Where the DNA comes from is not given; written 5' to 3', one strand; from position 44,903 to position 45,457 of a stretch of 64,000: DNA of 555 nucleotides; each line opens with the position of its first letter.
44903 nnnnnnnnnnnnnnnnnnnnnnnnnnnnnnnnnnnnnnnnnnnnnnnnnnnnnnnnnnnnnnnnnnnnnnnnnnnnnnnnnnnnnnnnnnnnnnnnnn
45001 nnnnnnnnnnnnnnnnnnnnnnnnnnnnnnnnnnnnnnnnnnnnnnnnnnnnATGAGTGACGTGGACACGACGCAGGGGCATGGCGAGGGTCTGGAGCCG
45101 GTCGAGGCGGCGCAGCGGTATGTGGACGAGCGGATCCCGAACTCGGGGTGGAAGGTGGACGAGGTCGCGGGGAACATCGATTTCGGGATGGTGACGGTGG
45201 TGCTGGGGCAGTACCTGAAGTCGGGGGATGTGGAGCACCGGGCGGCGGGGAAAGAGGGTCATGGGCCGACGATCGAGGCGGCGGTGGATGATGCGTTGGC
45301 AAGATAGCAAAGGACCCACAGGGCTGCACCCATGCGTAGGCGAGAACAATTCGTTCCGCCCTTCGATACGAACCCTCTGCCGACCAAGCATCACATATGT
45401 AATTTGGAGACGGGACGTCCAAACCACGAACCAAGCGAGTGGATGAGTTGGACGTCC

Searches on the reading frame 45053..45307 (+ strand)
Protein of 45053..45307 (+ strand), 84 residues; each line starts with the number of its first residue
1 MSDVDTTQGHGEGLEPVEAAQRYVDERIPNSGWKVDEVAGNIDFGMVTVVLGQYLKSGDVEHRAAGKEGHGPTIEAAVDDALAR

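Call 15: search_protein_families(library=pfam, proteins=[window:45053-45307:+], max_evalue=0.01)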
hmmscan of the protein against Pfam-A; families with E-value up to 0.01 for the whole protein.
window:45053-45307:+ (84 aa): 0 families

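Call 21: find_homologous_proteins(query=window:45053-45307:+, max_evalue=0.001)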
Query window:45053-45307:+ (84 aa): 3 proteins with E <= 0.001 among 4 candidates.
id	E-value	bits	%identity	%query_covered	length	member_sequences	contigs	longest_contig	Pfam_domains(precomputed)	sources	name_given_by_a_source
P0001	1.3e-44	167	93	100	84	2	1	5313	-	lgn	-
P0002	5.2e-40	153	86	100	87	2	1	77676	-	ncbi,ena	-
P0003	2.5e-38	147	85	98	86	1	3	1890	-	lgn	-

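Call 22: find_encoding_contigs(protein=P0001, flank=10000, max_places=10)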
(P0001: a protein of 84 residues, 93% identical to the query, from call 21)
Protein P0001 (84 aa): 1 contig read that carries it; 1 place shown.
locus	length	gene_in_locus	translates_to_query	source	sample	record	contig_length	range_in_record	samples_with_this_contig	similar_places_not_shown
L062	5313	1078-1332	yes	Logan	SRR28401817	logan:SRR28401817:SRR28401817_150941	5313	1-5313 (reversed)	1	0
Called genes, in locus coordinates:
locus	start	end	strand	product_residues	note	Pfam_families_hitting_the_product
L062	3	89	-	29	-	?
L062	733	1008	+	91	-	-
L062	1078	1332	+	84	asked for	-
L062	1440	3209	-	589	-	PF10592:AIPR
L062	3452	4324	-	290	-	PF05063:MT-A70, PF19575:HTH_58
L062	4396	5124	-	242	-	PF09195:Endonuc-BglII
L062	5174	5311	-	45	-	?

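Call 23: find_encoding_contigs(protein=P0003, flank=10000, max_places=10)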
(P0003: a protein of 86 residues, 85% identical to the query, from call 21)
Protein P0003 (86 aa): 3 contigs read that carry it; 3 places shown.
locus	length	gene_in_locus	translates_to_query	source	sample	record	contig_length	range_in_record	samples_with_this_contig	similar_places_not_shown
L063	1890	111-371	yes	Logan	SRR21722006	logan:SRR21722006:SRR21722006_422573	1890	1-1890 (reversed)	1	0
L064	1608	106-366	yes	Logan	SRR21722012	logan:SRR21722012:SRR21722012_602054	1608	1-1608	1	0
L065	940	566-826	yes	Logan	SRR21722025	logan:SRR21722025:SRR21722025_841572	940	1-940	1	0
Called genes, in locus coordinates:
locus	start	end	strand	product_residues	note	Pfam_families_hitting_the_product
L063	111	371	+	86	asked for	-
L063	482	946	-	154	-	-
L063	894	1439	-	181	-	PF19952:DUF6414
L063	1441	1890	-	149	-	?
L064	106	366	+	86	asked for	-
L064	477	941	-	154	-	-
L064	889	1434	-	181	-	PF19952:DUF6414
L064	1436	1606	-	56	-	?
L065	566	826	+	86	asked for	-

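Call 45: search_protein_families(library=ncbifam, proteins=[window:45053-45307:+], max_evalue=1)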
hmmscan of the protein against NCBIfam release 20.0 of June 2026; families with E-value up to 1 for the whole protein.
window:45053-45307:+ (84 aa): 0 families

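Call 49: search_protein_representatives(protein=window:45053-45307:+)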
Query: 84 residues. Proteins with E-value up to 0.001 (for the whole library): 7; up to 1e-10: 4; up to 1e-30: 0. The best 7 are listed.
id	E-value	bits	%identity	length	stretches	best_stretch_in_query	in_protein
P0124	2.6e-22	94.5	66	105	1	14-83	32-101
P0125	2.4e-21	91.5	59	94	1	8-83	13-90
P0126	3.3e-15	71.9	52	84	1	10-84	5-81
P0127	5.5e-12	61.6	62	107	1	14-82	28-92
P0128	6.9e-08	48.6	43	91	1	13-84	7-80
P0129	3.0e-06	43.4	22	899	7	30-80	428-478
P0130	1.5e-04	37.9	35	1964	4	16-41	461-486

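Call 55: find_homologous_proteins(query=A4, max_evalue=0.001)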
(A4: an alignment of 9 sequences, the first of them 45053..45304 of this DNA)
Query A4 (9 sequences) (84 aa, profile of the alignment): 24 proteins with E <= 0.001 among 3132 candidates.
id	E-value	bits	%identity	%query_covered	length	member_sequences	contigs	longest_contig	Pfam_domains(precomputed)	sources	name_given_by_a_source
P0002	9.3e-41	156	86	100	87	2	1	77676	-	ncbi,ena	-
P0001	5.3e-39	150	93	100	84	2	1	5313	-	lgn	-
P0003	6.7e-39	150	85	98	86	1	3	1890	-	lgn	-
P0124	3.2e-36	141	66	83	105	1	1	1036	-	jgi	-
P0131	4.4e-34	134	62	81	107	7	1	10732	-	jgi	jgi:hypothetical protein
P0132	8.9e-34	133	69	83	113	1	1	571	-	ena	-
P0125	1.0e-32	130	62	80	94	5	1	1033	-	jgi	jgi:hypothetical protein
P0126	2.8e-32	129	51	89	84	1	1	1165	-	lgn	-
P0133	3.7e-32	128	59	83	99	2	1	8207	-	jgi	jgi:hypothetical protein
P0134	4.3e-32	128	64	85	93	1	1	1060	-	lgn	-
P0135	1.0e-31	127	62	88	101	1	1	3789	-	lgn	-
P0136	1.9e-31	126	59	83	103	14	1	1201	-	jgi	jgi:hypothetical protein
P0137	9.9e-31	124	60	83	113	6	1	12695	-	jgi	jgi:hypothetical protein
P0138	4.4e-30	122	66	90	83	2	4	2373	-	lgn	-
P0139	7.6e-29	118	51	95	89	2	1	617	-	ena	-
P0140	1.2e-27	114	59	81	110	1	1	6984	-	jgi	jgi:hypothetical protein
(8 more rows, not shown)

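Call 57: find_encoding_contigs(protein=P0131, flank=6000, max_places=2)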
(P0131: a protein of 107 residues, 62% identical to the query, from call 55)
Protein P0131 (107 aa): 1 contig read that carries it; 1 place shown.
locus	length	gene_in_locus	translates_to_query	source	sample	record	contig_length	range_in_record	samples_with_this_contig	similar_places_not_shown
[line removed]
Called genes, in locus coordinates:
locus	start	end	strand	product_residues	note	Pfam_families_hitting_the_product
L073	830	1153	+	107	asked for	-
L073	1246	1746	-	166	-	PF01797:Y1_Tnp (weak)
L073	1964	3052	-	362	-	-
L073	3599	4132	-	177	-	-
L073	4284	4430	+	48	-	-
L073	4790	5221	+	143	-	PF00190:Cupin_1, PF07883:Cupin_2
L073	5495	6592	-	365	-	PF00795:CN_hydrolase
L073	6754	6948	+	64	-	-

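Call 58: find_encoding_contigs(protein=P0137, flank=6000, max_places=2)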
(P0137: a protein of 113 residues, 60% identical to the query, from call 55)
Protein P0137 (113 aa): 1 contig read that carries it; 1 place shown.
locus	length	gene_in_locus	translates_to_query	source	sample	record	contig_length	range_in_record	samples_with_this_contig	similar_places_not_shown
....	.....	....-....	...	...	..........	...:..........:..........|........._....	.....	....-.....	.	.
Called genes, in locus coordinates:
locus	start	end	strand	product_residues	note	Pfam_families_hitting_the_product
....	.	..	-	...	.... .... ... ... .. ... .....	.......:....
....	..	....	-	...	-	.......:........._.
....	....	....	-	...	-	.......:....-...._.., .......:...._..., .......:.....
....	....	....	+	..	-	-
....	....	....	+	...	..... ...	-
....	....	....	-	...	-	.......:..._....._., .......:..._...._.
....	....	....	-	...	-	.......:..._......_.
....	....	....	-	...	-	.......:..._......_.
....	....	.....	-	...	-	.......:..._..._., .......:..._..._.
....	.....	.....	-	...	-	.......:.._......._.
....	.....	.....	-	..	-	?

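Call 59: find_encoding_contigs(protein=P0133, flank=6000, max_places=2)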
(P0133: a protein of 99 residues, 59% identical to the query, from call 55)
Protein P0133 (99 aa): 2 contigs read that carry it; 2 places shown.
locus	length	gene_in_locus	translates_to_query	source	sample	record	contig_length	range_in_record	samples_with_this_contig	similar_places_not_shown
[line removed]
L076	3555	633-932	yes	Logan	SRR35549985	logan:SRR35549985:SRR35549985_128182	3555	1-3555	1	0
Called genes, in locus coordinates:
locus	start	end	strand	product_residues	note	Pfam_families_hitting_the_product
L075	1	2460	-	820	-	?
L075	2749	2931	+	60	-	-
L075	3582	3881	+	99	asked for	-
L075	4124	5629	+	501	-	-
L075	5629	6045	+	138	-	-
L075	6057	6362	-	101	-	-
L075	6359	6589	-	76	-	-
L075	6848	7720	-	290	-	-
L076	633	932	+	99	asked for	-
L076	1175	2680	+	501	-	-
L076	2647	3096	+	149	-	-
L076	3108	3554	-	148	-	?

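Call 60: find_encoding_contigs(protein=P0140, flank=6000, max_places=2)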
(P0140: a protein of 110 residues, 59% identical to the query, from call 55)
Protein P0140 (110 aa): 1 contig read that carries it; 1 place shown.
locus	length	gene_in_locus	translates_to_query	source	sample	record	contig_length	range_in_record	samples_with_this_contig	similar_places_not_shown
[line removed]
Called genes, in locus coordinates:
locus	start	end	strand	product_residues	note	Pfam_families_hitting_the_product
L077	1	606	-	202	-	?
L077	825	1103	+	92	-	-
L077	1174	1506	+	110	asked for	-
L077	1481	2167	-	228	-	-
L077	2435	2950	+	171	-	-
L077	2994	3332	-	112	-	PF01934:HepT-like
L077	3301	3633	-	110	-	PF01909:NTP_transf_2, PF18765:Polbeta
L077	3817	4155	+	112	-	PF07045:DUF1330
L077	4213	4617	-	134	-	PF11236:DUF3037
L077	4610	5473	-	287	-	PF20613:HipA_2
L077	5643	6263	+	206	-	PF01872:RibD_C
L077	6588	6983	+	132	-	?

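Call 67: predict_structure(alignment_id=A4)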
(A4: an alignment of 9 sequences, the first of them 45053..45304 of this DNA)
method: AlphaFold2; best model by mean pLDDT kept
length: 84 residues; sequences in the alignment: 9
mean_pLDDT: 78.3   pTM: 0.64
mean pLDDT of the five models: 78.3, 76.5, 74.4, 74.3, 72.8
residues with pLDDT >= 90: 23; 70-90: 42; 50-70: 6; < 50: 13
segments of 3 or more residues with pLDDT < 50: 1-13
pLDDT, mean of each block of 10 residues (from residue 1): 44 69 87 87 85 77 84 91 79
secondary structure, 60 per line:
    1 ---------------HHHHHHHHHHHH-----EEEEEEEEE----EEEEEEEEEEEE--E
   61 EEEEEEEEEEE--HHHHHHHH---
elements in order: H16-27 E33-41 E46-57 E60-71 H74-81

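Call 71: fold_search(model_id=the predicted structure, library=pdb)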
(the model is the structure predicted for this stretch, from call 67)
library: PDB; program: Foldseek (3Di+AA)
matches with E <= 10: 728; with E <= 0.001: 0
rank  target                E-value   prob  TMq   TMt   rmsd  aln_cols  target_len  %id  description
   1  8dfv_K                1.3e-02  0.92  0.37  0.16   8.2        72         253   19  Structural Basis of MicroRNA Biogenesis by Dicer-1 and Its Partner Protein Loqs-PB - complex IIa (released 2022-11-16)
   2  8rj3_G                2.4e-02  0.25  0.24  0.18  15.7       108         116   20  Human RAD52 open ring conformation (released 2024-04-24)
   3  2dmy_MODEL_1_A        2.9e-02  0.66  0.31  0.29  10.0        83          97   12  Solution structure of DSRM domain in Spermatid perinuclear RNA-bind protein (released 2006-10-24)
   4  5jrb_K                3.6e-02  0.23  0.24  0.13  12.0       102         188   20  Rad52(1-212) K102A/K133A/E202A mutant (released 2016-08-10)
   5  8rjw_B                4.3e-02  0.21  0.22  0.15   9.1        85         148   18  Human RAD52 open ring - ssDNA complex (released 2024-04-24)
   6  8rjw_D                4.6e-02  0.16  0.20  0.13   9.2        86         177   21  Human RAD52 open ring - ssDNA complex (released 2024-04-24)
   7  8bjm_B                4.6e-02  0.16  0.20  0.12  10.0        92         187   21  Human full length RAD52 undecamer. (released 2023-11-15)
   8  8rjw_C                5.3e-02  0.20  0.24  0.14  12.4       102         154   20  Human RAD52 open ring - ssDNA complex (released 2024-04-24)
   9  5jrb_A                6.4e-02  0.18  0.24  0.13  11.9       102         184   20  Rad52(1-212) K102A/K133A/E202A mutant (released 2016-08-10)
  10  8rjw_E                6.8e-02  0.14  0.20  0.13   9.1        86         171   21  Human RAD52 open ring - ssDNA complex (released 2024-04-24)
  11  1jc4_A                7.3e-02  0.84  0.41  0.25   6.4        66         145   23  Crystal Structure of Se-Met Methylmalonyl-CoA Epimerase (released 2001-07-11)
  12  8rjw_G                7.3e-02  0.14  0.20  0.15   9.1        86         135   21  Human RAD52 open ring - ssDNA complex (released 2024-04-24)
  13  8rj3_H                7.3e-02  0.12  0.20  0.17  14.3       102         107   22  Human RAD52 open ring conformation (released 2024-04-24)
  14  5xs0_B                7.8e-02  0.14  0.20  0.12  10.1        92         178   21  Structure of a ssDNA bound to the outer DNA binding site of RAD52 (released 2018-04-25)
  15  8bjm_A                8.9e-02  0.13  0.20  0.12  10.0        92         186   21  Human full length RAD52 undecamer. (released 2023-11-15)
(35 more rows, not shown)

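Call 87: search_solved_structures(query=A4, max_evalue=10)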
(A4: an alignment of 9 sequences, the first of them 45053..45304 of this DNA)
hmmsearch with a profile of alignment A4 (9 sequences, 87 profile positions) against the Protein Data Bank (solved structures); distinct sequences matched with E-value up to 10: 11.
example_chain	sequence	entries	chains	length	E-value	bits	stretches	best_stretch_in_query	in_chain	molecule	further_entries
4yxx_A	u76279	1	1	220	0.0036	20.7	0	70-83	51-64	dTor_6x35L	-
8c3w_A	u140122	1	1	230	0.016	18.6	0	68-83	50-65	dnHEM1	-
1abw_A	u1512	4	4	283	0.045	17.2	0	56-85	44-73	HEMOGLOBIN-BASED BLOOD SUBSTITUTE | HEMOGLOBIN | PROTEIN (DEOXYHEMOGLOBIN (ALPHA CHAIN))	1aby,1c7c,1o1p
1o1n_A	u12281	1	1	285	0.047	17.2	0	56-85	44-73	Hemoglobin Alpha chain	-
1c7d_A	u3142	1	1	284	0.047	17.2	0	56-85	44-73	PROTEIN (DEOXYHEMOGLOBIN (ALPHA CHAIN))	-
8s6p_A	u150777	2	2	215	0.059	16.9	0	70-83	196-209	TRP_18 F116W (R0) | TRP_18 F116W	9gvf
9rar_A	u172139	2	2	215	0.064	16.7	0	70-83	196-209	TRP_F43W | [(sulfaNHC)Au].TRP_F43W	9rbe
9h10_A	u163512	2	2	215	0.064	16.7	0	70-83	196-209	[(sulfaNHC)Au].TRP_18 | Tandem-repeat protein (TRP)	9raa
9raq_A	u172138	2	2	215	0.074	16.5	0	70-83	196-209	TRP_F43W/E39L | [(sulfaNHC)Au].TRP_F43W/E39L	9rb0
9h3c_A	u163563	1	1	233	0.089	16.3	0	70-84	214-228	De novo designed tandem repeat protein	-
7qu4_A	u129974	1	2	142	0.96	13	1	54-85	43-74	Hemoglobin subunit alpha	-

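Call 88: search_protein_families(library=pfam, alignment_id=A4, max_evalue=10)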
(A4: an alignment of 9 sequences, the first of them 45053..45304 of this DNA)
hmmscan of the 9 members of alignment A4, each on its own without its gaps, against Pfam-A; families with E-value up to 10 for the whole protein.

A. member 1, window:45053-45304:+ (84 aa): 0 families

B. families by the number of members that match (of 9 scanned): 0 families

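Call 101: search_protein_families(library=padloc, proteins=[window:45053-45307:+, L073:1246-1746:-], max_evalue=0.01)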
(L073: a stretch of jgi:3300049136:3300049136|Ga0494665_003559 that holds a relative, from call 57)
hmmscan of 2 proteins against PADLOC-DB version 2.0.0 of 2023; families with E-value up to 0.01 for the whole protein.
window:45053-45307:+ (84 aa): 0 families

L073:1246-1746:- (166 aa): 0 families
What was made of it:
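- On Type III toxin-antitoxin (ToxIN-like): The small ORF is acidic, with no PADLOC, Pfam or NCBIfam match (calls 15, 45, 88, 101).
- Tried and rejected: PDB, Pfam, NCBIfam and PADLOC sequence searches gave no hit (calls 45, 87, 88, 101).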

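Call 102: search_protein_families(library=pfam, proteins=[L073:1246-1746:-, L073:1964-3052:-], max_evalue=0.01)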
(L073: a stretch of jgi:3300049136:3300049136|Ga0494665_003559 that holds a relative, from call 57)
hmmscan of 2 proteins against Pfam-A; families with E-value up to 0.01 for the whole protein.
L073:1246-1746:- (166 aa): 1 family
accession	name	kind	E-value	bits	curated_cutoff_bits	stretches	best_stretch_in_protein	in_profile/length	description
PF01797.21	Y1_Tnp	-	8.7e-06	26.3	23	1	69-155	42-120/121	Transposase IS200 like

L073:1964-3052:- (362 aa): 0 families
